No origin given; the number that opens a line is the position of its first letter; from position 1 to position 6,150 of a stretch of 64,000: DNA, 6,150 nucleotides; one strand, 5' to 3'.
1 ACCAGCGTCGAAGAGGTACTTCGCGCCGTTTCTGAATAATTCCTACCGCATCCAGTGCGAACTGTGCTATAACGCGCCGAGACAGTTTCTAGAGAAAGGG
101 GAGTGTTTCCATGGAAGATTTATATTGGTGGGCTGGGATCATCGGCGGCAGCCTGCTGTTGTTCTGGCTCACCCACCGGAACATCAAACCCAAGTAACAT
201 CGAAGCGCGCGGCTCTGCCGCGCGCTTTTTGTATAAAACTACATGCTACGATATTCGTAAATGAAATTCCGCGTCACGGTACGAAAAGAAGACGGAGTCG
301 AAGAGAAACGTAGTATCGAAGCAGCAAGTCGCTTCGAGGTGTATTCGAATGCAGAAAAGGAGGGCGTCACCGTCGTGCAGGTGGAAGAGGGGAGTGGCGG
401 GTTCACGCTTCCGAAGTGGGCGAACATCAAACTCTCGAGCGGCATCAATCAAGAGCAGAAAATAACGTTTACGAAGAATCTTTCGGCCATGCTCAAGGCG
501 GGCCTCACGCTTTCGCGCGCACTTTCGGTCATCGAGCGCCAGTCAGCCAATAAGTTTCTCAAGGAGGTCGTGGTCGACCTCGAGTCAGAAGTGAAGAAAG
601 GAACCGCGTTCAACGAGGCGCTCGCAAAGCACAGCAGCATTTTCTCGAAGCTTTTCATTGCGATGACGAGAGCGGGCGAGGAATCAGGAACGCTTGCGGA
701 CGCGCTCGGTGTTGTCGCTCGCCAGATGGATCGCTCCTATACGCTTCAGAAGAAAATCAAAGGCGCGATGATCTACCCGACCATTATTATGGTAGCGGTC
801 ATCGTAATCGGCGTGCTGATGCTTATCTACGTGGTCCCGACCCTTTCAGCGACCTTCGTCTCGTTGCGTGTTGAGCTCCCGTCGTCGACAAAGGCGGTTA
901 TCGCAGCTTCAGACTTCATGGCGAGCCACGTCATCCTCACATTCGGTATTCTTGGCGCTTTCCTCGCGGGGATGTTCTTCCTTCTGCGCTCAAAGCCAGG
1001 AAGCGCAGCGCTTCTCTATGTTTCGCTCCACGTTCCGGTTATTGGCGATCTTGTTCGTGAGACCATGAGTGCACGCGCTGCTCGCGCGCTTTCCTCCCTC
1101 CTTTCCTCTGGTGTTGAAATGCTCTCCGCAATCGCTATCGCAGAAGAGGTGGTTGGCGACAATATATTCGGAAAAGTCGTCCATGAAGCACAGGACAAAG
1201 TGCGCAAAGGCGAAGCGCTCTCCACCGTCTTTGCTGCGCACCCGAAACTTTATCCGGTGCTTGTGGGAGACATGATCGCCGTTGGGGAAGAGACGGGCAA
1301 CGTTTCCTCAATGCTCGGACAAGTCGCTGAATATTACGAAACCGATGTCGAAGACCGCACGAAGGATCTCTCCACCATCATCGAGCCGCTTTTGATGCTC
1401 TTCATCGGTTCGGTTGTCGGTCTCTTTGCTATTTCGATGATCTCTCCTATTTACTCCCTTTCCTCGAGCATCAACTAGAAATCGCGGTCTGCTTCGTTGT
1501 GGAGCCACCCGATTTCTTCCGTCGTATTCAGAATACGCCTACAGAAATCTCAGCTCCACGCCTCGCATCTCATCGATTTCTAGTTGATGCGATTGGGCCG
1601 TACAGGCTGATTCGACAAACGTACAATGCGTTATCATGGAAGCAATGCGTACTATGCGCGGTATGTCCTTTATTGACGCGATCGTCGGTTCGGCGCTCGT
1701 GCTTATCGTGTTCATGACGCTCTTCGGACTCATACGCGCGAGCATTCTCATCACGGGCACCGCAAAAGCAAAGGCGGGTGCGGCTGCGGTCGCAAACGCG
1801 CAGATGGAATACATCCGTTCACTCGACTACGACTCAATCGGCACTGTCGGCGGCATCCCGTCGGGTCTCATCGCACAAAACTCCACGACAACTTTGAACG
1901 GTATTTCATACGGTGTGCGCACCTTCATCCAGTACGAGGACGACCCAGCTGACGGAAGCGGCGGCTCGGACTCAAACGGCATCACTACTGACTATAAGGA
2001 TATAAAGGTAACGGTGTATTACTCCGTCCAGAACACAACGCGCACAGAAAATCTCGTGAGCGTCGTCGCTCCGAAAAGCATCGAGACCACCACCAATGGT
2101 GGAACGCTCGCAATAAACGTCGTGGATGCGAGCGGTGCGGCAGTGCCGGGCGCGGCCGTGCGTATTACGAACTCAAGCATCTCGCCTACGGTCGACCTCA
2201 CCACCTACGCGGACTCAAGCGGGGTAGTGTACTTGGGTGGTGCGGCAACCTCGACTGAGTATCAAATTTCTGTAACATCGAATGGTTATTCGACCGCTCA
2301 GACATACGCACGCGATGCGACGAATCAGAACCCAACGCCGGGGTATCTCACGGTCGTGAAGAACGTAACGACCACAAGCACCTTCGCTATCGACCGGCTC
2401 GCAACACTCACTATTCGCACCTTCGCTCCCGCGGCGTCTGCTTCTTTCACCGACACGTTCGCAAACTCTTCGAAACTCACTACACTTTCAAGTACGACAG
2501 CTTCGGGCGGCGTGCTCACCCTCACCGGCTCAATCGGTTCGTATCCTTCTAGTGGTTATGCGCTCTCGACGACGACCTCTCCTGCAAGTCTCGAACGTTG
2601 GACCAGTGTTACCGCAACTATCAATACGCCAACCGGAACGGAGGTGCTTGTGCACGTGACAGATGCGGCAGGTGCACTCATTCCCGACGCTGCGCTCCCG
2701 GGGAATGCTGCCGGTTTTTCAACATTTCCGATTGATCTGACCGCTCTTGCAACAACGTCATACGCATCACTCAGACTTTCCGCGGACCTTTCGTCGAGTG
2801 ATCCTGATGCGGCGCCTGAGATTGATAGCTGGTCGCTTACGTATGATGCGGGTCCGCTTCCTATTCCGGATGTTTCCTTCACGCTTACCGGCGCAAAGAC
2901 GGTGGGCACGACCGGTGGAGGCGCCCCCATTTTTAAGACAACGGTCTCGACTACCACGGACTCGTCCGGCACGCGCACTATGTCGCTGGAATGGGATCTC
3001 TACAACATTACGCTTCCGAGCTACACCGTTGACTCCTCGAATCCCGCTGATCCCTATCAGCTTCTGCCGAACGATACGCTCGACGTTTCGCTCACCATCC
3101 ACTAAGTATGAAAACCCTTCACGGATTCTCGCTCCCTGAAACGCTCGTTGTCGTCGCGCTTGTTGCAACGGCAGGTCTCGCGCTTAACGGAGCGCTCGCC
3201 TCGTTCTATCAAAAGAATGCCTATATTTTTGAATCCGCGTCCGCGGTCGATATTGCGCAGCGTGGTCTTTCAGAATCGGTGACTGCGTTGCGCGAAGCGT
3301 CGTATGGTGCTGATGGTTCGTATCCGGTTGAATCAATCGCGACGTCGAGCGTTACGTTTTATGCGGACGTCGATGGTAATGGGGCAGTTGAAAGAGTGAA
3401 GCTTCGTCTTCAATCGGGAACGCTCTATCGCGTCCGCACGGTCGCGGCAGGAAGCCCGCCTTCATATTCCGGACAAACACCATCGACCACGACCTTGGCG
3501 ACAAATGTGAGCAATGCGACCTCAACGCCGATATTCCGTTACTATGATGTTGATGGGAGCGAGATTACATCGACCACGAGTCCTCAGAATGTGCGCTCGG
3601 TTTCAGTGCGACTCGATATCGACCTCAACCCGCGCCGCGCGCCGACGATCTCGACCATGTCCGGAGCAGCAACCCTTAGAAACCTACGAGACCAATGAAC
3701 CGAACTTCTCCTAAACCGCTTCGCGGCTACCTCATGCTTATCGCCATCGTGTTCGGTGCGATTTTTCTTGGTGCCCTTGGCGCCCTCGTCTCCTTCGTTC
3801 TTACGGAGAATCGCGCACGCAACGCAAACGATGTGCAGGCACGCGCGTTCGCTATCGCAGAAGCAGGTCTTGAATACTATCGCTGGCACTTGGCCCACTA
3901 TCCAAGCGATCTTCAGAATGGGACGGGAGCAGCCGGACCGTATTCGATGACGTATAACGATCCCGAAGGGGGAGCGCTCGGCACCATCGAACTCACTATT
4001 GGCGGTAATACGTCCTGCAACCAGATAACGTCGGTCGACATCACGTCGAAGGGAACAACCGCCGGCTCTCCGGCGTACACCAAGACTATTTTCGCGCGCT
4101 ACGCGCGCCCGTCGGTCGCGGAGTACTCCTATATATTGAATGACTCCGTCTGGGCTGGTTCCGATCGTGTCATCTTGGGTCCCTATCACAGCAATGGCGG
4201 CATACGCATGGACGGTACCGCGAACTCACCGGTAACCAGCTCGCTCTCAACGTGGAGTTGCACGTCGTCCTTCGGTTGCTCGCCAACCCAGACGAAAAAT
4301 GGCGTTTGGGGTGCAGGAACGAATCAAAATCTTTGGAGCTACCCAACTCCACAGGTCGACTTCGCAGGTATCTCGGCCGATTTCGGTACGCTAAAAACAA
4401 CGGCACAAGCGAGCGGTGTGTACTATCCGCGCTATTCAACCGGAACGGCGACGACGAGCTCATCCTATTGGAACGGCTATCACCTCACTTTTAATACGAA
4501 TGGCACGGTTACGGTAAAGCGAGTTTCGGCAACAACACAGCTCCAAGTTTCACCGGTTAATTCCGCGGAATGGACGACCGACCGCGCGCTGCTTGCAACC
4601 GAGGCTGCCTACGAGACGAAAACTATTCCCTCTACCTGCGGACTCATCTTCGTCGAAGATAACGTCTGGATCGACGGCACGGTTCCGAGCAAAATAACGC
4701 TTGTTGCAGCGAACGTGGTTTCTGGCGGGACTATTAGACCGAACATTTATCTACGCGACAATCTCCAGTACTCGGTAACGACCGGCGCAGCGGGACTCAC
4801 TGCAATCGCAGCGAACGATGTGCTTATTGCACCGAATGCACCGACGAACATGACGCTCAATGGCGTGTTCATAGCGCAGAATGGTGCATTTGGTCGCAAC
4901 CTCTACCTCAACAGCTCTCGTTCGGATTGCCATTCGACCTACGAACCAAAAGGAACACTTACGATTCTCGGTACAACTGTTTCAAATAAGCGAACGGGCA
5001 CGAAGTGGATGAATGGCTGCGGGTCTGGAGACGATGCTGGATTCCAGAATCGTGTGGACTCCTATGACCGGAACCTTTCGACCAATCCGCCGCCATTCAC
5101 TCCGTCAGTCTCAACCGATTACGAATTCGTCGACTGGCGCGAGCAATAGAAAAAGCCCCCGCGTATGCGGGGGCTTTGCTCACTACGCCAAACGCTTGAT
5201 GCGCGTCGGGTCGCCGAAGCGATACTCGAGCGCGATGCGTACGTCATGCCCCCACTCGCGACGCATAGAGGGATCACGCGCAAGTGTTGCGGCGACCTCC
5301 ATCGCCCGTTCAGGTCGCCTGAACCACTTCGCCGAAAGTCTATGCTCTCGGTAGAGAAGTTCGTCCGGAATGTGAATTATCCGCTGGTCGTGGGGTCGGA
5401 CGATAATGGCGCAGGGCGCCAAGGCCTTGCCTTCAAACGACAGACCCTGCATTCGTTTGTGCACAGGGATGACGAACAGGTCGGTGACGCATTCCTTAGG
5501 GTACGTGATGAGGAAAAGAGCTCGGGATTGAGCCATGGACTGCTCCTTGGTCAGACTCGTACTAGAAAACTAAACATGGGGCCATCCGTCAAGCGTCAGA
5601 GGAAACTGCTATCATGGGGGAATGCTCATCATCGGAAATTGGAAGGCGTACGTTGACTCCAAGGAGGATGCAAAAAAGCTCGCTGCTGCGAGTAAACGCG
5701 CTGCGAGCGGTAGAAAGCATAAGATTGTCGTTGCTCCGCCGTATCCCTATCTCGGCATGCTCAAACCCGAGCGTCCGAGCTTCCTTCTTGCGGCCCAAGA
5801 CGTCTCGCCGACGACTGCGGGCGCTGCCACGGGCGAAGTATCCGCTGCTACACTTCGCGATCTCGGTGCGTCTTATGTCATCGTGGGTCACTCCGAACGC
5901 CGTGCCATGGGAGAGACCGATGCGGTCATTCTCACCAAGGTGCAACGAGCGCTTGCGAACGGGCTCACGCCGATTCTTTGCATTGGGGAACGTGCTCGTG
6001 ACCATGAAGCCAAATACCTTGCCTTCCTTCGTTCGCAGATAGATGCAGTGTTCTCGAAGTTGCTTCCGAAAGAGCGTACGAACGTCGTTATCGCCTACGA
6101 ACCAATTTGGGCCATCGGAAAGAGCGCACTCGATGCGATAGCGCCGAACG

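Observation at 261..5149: Type IV pilus module with PilC and three prepilin-like genes, two encoding ~485-aa Thr/Ser-rich giant pilins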

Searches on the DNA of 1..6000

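Call 55: search_rna_families(source=window, start=1, end=6000, threshold=evalue, max_evalue=1)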
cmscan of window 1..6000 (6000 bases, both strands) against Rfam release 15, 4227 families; matches with E-value up to 1: 4.
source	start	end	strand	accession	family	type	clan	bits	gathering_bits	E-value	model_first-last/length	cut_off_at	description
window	5143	5180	-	RF00489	ctRNA_p42d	Gene; antisense;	-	24.7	50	0.051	1-46/46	no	ctRNA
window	5149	5244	-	RF00512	Leu_leader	Cis-reg; leader;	-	22.2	50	0.34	1-148/148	no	Leucine operon leader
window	5098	5180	+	RF00512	Leu_leader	Cis-reg; leader;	-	22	50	0.4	1-148/148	no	Leucine operon leader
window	1355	1409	-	RF01307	sR55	Gene; snRNA; snoRNA; CD-box;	-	18.9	35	0.47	1-65/65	no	Small nucleolar RNA sR55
